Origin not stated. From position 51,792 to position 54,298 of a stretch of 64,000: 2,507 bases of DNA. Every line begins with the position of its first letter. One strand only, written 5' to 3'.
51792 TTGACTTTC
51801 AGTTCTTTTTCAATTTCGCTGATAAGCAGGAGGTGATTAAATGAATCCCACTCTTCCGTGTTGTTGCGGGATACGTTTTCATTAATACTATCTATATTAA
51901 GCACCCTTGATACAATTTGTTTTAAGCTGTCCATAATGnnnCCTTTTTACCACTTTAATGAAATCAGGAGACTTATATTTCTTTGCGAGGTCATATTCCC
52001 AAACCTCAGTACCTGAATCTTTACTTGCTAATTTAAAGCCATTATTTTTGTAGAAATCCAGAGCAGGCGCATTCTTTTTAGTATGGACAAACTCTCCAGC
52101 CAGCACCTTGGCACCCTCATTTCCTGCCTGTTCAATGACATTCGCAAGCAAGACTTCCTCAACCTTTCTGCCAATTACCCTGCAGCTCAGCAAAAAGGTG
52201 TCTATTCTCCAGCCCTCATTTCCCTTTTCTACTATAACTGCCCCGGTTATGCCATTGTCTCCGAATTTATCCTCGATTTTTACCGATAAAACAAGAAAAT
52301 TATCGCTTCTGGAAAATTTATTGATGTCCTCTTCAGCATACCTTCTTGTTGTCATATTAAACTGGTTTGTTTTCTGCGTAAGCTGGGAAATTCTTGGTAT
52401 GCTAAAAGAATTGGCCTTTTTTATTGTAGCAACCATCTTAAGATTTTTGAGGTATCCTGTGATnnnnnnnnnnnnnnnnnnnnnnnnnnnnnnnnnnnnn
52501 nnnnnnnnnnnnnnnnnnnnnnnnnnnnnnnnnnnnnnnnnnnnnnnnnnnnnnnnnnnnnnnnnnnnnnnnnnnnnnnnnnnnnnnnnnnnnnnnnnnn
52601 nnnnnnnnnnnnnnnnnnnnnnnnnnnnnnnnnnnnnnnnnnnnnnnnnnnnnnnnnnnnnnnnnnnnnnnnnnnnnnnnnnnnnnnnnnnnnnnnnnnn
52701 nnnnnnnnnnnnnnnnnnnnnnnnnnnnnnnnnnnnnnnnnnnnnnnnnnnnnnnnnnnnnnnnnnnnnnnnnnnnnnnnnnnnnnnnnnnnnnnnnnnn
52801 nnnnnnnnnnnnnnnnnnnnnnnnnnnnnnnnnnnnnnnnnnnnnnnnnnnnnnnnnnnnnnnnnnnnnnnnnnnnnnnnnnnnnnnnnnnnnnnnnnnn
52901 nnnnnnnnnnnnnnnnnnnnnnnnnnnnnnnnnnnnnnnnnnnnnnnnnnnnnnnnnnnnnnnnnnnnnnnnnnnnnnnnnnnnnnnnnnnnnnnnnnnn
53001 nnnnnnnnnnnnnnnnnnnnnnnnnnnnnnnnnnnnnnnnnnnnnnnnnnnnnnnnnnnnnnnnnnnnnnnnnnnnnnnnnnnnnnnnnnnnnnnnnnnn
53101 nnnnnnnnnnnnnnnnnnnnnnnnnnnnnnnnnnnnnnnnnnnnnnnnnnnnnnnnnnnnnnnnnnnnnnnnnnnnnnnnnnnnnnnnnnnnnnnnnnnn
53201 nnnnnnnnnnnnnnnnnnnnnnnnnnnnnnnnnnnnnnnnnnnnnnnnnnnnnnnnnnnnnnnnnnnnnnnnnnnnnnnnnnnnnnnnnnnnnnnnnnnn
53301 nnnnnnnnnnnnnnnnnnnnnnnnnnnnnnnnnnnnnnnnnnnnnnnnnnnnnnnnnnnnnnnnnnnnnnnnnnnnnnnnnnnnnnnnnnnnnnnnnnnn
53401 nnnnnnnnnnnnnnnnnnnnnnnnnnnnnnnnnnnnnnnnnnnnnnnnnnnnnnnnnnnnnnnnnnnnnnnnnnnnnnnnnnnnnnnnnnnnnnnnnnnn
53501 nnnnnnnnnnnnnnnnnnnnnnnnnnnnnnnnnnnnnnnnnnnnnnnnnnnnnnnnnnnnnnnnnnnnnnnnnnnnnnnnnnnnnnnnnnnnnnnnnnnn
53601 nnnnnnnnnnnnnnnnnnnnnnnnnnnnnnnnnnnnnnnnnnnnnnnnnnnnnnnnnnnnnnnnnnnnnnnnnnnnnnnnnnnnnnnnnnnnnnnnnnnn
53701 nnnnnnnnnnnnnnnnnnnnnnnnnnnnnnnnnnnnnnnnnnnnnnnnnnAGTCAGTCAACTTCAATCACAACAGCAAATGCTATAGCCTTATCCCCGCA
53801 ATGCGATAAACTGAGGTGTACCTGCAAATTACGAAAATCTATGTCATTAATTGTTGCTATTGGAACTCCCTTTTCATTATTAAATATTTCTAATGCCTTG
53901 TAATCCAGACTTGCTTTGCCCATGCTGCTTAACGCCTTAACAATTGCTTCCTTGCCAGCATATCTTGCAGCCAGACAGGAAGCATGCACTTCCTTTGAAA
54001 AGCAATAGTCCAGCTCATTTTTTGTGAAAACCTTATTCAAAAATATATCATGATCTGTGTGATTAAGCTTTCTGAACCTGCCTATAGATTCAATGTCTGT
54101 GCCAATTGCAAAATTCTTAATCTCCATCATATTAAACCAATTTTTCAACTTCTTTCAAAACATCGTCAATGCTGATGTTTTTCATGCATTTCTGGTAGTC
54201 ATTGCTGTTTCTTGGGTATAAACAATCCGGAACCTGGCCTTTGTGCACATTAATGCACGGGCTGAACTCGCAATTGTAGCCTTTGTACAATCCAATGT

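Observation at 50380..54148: ACP, AcpS, FkbH-like loader, hotdog and AAC(3)-like acyltransferase cassette in an archaeon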

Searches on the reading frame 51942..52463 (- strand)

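Call 83: search_protein_families(library=pfam, proteins=[window:51942-52463:-], max_evalue=5)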
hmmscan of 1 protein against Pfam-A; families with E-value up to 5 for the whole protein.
window:51942-52463:- (174 aa): 2 families
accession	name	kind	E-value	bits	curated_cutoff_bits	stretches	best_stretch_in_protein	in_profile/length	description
PF00583.31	Acetyltransf_1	-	0.011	16.5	20.7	1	46-143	24-116/116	Acetyltransferase (GNAT) family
PF13508.13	Acetyltransf_7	-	0.11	13.3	27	1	105-144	49-83/84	Acetyltransferase (GNAT) domain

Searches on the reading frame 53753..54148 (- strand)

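Call 3: search_protein_families(library=pfam, proteins=[window:53753-54148:-], max_evalue=0.01)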
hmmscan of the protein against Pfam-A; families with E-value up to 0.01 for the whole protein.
window:53753-54148:- (131 aa): 1 family
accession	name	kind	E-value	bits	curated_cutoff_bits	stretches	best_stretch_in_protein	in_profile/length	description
PF01648.25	ACPS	-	1.8e-15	57.4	25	1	14-124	1-110/111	4'-phosphopantetheinyl transferase superfamily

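Call 4: search_protein_families(library=ncbifam, proteins=[window:53753-54148:-], max_evalue=0.01)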
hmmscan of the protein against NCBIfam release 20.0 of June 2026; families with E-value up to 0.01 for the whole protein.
window:53753-54148:- (131 aa): 13 families
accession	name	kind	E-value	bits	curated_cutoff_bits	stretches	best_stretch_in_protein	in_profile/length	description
NF011250.0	PRK14656.1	equivalog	5e-21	75.1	175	1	13-127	3-123/126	holo-[acyl-carrier-protein] synthase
NF011253.0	PRK14659.1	equivalog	1.7e-19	70.6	156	1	14-128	4-120/123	holo-[acyl-carrier-protein] synthase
TIGR00556.1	pantethn_trn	domain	2.9e-19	69.4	45.35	1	13-127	3-125/128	phosphopantetheine--protein transferase domain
NF011257.0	PRK14663.1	equivalog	5.2e-17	62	186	1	15-128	3-118/123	holo-[acyl-carrier-protein] synthase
TIGR00516.1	acpS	equivalog_domain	1.1e-16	61.2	59.8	1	13-128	3-120/125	holo-ACP synthase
NF011256.0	PRK14662.1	equivalog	1.7e-14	54.2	150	1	14-127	4-117/123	4'-phosphopantetheinyl transferase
NF011254.0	PRK14660.1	equivalog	4e-14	52.7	195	1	15-128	5-123/125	holo-[acyl-carrier-protein] synthase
NF000832.0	PRK00070.3-2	equivalog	9.8e-14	51.7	107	1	14-128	4-113/116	holo-ACP synthase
NF000831.0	PRK00070.3-1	equivalog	1e-12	48.1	124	1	13-127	4-127/130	holo-ACP synthase AcpS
NF011251.0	PRK14657.1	equivalog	3.3e-11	43.3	165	1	14-127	4-120/123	holo-[acyl-carrier-protein] synthase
NF000835.0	PRK00070.4-1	equivalog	2.2e-09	37.6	128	1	14-126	4-110/115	holo-ACP synthase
NF011255.0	PRK14661.1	equivalog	6.9e-05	22.8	209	1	36-128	19-107/169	holo-[acyl-carrier-protein] synthase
NF011252.0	PRK14658.1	equivalog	0.0083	16.2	149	1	32-116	18-98/115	holo-ACP synthase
